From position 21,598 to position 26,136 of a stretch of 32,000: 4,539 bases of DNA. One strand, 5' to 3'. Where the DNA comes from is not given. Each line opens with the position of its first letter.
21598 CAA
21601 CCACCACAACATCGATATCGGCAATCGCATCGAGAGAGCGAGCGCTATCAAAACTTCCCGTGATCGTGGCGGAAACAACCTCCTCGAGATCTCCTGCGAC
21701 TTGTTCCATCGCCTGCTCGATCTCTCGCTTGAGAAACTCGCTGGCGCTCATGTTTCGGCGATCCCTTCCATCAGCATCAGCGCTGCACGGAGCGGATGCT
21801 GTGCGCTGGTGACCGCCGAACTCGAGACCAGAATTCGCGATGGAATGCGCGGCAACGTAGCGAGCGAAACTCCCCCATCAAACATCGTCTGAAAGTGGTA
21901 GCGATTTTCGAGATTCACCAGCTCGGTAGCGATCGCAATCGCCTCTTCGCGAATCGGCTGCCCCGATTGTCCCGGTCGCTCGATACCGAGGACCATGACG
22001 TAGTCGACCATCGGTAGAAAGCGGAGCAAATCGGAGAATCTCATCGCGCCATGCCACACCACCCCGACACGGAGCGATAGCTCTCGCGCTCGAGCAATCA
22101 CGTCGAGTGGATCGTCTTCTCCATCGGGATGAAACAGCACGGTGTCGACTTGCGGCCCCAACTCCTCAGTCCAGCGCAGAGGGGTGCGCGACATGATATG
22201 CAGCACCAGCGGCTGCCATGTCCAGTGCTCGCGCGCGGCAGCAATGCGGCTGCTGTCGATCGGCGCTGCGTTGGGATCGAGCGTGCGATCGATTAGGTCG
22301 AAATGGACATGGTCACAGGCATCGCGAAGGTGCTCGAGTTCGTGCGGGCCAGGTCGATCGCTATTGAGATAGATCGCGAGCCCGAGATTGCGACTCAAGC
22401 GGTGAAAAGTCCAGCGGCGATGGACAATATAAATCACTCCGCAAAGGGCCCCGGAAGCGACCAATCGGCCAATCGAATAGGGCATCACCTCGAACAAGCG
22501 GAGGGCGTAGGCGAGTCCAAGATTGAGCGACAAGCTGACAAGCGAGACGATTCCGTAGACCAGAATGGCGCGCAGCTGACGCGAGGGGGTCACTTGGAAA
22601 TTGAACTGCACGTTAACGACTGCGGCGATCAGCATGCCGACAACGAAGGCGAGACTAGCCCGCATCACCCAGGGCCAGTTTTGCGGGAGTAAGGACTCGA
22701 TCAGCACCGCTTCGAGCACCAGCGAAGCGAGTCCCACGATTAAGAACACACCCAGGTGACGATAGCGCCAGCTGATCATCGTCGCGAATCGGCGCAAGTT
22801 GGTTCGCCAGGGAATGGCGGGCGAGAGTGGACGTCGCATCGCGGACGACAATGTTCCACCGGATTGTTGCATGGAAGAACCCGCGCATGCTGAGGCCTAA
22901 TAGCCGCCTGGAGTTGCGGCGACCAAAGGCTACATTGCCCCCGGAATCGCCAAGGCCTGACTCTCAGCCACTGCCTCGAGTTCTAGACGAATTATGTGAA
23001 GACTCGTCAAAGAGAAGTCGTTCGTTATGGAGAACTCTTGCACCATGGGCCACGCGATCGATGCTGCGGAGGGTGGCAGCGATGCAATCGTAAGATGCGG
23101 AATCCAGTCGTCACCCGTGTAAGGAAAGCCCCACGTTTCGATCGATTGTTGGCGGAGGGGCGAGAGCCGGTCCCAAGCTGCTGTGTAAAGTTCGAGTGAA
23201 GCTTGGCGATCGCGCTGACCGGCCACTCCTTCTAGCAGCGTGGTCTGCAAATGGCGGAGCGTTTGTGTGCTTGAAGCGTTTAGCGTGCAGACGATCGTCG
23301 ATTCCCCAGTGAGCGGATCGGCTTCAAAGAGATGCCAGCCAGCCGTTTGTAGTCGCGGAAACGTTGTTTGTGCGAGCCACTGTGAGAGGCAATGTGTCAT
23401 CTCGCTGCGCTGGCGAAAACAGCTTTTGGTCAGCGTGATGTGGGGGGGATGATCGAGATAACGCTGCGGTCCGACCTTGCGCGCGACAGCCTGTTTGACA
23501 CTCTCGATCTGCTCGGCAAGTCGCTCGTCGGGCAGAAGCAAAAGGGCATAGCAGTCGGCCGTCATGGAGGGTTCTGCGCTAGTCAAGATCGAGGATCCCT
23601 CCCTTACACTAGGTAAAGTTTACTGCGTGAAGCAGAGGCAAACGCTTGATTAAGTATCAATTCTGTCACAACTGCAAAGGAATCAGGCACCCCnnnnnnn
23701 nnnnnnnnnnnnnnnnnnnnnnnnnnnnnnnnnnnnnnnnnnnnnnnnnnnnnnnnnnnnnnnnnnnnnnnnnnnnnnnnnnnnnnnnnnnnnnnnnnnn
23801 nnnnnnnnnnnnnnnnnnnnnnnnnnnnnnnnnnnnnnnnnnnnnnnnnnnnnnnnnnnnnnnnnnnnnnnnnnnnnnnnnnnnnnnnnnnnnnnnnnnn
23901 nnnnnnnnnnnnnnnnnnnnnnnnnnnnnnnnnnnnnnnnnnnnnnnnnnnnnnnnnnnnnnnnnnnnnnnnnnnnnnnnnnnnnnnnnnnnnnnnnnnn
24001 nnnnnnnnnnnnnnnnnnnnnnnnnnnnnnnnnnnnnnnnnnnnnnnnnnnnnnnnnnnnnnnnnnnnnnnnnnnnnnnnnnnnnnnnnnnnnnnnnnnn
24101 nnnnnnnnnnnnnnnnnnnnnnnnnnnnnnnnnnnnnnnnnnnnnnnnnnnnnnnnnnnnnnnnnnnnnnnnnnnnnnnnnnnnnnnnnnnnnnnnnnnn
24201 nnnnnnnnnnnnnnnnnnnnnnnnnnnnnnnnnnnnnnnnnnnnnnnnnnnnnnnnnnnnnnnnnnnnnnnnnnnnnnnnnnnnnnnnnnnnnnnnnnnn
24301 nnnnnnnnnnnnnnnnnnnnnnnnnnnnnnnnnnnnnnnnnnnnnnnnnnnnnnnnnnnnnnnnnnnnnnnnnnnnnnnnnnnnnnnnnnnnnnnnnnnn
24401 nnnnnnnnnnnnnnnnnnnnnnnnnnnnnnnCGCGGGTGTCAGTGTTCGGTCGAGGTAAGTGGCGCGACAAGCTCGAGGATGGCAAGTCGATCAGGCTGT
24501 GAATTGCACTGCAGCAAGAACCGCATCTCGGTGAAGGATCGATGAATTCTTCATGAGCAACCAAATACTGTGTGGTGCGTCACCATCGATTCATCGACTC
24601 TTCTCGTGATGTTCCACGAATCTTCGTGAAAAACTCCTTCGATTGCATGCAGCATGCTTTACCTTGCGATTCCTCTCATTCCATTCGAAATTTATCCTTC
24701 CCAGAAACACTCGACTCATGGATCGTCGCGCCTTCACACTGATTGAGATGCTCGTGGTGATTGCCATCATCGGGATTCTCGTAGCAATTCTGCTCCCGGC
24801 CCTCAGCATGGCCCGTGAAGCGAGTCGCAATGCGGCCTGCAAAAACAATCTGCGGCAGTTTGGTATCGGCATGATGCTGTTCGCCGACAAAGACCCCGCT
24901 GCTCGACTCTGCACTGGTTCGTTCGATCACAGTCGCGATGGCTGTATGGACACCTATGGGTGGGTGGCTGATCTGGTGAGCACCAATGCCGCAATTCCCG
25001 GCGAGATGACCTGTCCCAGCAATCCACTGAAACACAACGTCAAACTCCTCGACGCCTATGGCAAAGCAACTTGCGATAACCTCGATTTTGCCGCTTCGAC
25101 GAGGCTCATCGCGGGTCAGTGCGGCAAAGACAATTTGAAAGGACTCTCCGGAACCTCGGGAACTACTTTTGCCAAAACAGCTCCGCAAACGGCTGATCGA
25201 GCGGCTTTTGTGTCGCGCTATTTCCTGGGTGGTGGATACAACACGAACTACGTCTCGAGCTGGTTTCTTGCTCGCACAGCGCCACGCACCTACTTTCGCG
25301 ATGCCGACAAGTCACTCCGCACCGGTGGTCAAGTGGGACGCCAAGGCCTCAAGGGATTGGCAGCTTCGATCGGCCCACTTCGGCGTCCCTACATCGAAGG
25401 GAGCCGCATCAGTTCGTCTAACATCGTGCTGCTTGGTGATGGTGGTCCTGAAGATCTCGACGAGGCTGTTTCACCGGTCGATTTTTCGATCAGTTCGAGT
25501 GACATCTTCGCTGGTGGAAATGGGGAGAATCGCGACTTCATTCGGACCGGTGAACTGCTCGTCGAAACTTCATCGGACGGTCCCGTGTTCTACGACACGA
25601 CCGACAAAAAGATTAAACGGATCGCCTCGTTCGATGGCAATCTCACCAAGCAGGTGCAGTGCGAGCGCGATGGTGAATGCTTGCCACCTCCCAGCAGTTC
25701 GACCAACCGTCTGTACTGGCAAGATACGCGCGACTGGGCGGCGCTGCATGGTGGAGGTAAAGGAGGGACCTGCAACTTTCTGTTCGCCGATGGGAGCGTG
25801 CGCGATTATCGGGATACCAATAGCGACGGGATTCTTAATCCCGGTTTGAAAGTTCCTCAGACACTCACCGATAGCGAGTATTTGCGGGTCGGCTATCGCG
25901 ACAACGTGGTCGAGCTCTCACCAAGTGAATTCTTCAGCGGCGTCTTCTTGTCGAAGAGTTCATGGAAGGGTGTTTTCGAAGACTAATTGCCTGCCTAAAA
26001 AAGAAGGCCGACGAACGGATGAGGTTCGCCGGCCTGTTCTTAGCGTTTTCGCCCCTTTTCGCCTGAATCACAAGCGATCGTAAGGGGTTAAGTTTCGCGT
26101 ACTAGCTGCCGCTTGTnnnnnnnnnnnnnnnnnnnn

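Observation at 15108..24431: Eight-gene co-directional locus joining a Gtr/YfhO-type three-component glycosylation set to pentulose-5-phosphate enzymes: candidate undescribed envelope decoration pathway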

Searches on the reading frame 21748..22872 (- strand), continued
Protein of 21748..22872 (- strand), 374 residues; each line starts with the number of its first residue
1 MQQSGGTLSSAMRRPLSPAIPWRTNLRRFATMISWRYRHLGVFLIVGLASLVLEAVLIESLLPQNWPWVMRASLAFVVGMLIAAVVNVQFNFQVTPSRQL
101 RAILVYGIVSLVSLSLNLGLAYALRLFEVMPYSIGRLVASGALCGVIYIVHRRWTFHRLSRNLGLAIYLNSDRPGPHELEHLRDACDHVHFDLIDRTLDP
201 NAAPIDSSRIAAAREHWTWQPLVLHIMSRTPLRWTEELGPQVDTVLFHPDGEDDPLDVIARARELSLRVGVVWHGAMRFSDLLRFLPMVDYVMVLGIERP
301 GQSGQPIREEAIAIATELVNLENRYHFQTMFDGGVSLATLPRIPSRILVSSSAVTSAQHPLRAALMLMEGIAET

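Call 70: search_protein_families(library=pfam, alignment_id=A10, max_evalue=0.0001)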
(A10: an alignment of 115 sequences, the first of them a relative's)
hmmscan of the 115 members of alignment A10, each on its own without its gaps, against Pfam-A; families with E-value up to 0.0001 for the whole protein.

A. member 1, L001:6365-8233:- (622 aa): 0 families

B. families by the number of members that match (of 115 scanned): 172 families (the first 25 are shown)
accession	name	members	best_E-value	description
PF13489.12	Methyltransf_23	4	3.1e-18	Methyltransferase domain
PF00082.27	Peptidase_S8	3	6.5e-35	Subtilase family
PF01408.29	GFO_IDH_MocA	3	1.3e-21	Oxidoreductase family, NAD-binding Rossmann fold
PF00989.32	PAS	3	1e-20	PAS fold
PF08448.16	PAS_4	3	1.1e-20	PAS fold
PF08241.18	Methyltransf_11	3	2.1e-18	Methyltransferase domain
PF13649.12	Methyltransf_25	3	5.1e-17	Methyltransferase domain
PF08242.18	Methyltransf_12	3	9.4e-15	Methyltransferase domain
PF13847.12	Methyltransf_31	3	1.3e-14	Methyltransferase domain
PF07021.18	MetW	3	5.8e-10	Methionine biosynthesis protein MetW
PF00749.27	tRNA-synt_1c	2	4.8e-88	tRNA synthetases class I (E and Q), catalytic domain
PF19510.5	DUF6044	2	1.2e-68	Protein of unknown function (DUF6044)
PF03808.19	Glyco_tran_WecG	2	3.1e-63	Glycosyl transferase WecG/TagA/CpsF family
PF00069.31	Pkinase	2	9.9e-47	Protein kinase domain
PF00004.35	AAA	2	1.3e-46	ATPase family associated with various cellular activities (AAA)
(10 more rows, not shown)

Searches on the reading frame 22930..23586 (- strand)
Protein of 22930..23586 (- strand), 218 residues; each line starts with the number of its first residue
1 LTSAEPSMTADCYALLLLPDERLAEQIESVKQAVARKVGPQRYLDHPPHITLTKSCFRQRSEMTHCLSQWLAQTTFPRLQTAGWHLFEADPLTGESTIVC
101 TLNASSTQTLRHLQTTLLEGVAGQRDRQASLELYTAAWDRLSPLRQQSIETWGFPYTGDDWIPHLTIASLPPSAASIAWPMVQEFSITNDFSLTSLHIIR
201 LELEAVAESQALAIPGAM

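Call 3: search_protein_families(library=pfam, proteins=[window:22930-23586:-], max_evalue=0.01)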
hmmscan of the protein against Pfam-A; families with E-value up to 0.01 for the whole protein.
window:22930-23586:- (218 aa): 2 families
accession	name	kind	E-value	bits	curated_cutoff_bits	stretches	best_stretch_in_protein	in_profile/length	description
PF13563.12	2_5_RNA_ligase2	-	6.7e-19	68.9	27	1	19-201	1-148/152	2'-5' RNA ligase superfamily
PF06299.18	DUF1045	-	1.1e-05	25.9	24.3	1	97-169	43-115/159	Protein of unknown function (DUF1045)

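Call 4: search_protein_families(library=ncbifam, proteins=[window:22930-23586:-], max_evalue=0.01)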
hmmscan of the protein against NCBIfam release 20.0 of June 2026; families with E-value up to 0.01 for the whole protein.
window:22930-23586:- (218 aa): 2 families
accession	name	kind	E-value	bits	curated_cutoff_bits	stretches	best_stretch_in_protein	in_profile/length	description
TIGR03223.1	Phn_opern_protn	hypoth_equivalog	0.00016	21.4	248.95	1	104-182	110-189/228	putative phosphonate metabolism protein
TIGR02258.1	2_5_ligase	equivalog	0.0011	18.9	65.7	0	25-91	100-165/180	RNA 2',3'-cyclic phosphodiesterase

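Call 67: search_solved_structures(query=window:22930-23586:-, max_evalue=1)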
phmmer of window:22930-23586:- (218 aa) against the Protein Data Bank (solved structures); distinct sequences matched with E-value up to 1: 0.

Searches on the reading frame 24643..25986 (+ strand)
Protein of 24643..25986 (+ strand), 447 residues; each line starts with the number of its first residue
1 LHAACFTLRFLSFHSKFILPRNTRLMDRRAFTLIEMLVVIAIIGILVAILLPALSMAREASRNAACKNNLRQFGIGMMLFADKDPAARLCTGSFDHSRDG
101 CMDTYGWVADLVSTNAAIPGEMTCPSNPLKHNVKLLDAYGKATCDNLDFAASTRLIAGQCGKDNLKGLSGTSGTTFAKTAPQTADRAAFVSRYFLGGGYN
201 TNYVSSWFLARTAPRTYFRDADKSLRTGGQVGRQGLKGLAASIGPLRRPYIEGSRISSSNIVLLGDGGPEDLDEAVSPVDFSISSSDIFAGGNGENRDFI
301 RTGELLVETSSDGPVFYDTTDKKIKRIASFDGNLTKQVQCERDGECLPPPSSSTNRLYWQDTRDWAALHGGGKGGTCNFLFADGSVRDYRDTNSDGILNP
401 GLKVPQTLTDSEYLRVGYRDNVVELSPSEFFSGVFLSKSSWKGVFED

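Call 65: search_protein_families(library=pfam, proteins=[window:24643-25986:+], max_evalue=0.001)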
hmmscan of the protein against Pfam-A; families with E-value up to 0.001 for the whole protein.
window:24643-25986:+ (447 aa): 2 families
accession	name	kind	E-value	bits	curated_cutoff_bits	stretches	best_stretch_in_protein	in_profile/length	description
PF07596.16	SBP_bac_10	-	4.8e-14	53.5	23.3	1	57-208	3-144/268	Protein of unknown function (DUF1559)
PF07963.17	N_methyl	-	1.3e-07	31.3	21.2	1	27-51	3-27/27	Prokaryotic N-terminal methylation motif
